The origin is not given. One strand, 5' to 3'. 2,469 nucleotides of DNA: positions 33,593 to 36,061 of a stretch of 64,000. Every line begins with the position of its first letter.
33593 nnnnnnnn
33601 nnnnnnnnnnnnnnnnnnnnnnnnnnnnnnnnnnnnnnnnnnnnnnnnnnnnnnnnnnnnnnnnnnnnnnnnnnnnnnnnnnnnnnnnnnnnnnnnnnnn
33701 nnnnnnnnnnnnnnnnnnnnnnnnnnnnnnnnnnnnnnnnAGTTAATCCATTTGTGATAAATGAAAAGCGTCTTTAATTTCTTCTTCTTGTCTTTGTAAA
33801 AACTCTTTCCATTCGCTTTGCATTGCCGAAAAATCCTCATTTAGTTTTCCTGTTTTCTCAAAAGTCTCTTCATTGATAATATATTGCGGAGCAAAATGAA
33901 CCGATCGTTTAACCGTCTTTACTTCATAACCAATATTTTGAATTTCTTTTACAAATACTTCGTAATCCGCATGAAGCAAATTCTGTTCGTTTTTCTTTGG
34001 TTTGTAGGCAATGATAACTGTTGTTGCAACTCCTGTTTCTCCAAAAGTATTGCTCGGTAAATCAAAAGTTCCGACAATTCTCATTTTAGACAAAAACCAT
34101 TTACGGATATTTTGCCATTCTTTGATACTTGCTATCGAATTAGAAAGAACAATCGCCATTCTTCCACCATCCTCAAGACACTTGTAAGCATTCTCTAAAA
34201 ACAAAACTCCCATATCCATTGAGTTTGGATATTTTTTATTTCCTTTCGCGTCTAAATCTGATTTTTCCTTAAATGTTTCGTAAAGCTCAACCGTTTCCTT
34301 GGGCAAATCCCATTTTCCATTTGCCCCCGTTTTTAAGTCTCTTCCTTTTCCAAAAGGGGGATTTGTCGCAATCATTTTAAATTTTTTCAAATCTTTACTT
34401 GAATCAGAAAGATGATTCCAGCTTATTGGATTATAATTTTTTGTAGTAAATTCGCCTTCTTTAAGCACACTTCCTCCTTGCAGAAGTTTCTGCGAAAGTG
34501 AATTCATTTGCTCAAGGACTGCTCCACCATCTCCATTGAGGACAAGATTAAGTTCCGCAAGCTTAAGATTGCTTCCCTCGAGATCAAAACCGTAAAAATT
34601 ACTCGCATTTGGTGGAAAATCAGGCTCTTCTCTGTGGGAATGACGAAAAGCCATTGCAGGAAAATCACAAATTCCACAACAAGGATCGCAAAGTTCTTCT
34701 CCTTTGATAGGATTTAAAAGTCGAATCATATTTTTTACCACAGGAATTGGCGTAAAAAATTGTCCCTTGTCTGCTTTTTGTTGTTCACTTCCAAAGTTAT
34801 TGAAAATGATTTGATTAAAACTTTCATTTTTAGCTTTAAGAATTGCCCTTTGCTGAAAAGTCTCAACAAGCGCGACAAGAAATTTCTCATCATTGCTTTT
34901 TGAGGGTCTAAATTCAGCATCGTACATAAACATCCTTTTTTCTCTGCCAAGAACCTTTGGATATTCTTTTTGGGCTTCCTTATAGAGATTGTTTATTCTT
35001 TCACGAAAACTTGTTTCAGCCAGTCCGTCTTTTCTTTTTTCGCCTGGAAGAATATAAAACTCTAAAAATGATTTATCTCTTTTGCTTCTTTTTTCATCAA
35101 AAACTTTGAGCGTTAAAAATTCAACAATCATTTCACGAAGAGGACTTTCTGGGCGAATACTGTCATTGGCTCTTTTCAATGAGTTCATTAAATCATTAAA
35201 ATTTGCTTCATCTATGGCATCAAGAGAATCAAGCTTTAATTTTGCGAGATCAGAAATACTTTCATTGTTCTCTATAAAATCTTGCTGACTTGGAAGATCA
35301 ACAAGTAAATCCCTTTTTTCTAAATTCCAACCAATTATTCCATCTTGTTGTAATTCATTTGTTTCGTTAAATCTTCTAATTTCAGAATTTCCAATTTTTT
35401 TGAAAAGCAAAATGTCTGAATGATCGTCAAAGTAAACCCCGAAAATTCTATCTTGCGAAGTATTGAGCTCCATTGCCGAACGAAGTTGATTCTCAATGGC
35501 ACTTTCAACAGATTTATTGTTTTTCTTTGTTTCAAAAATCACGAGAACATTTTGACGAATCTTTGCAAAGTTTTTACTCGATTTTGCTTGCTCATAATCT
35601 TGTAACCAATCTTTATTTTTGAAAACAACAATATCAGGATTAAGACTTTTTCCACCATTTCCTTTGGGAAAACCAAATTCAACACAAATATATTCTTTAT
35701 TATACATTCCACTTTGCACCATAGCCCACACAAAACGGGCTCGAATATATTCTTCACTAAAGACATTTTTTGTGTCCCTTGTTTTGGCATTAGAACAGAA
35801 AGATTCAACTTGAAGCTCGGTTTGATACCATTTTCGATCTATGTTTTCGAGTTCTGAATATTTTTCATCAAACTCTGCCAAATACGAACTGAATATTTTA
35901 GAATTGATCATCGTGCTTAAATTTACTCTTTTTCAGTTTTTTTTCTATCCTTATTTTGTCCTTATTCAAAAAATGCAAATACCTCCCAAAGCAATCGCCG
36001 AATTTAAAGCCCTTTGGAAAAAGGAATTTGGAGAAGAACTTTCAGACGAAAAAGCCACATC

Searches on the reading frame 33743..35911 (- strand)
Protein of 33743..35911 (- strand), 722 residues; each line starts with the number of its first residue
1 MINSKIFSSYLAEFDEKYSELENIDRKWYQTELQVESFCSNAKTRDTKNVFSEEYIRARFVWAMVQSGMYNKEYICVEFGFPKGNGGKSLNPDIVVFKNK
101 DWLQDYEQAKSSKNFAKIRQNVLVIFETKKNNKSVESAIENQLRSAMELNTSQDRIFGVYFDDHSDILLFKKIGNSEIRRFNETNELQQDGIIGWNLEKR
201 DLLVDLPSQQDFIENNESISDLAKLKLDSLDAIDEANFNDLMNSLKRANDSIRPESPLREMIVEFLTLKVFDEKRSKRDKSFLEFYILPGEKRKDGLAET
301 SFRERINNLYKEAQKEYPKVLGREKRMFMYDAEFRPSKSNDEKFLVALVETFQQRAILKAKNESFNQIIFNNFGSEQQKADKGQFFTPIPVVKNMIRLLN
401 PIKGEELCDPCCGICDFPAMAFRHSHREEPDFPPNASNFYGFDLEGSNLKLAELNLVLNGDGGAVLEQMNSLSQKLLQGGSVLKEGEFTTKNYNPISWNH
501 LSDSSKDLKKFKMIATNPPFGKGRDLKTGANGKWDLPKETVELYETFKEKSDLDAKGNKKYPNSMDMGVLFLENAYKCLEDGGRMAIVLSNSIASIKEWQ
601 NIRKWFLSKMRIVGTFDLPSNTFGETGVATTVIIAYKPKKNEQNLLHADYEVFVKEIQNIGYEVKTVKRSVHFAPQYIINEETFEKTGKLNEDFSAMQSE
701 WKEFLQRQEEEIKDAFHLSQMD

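Call 20: search_protein_families(library=pfam, proteins=[window:33743-35911:-], max_evalue=0.001)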
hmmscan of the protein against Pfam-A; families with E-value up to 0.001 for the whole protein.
window:33743-35911:- (722 aa): 2 families
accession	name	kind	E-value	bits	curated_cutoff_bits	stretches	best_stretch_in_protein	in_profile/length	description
PF02384.22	N6_Mtase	-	2e-25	90.2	20.4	1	370-665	14-254/311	N-6 DNA Methylase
PF07669.17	Eco57I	-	7.1e-12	46.2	25.3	1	438-618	2-165/171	Eco57I restriction-modification methylase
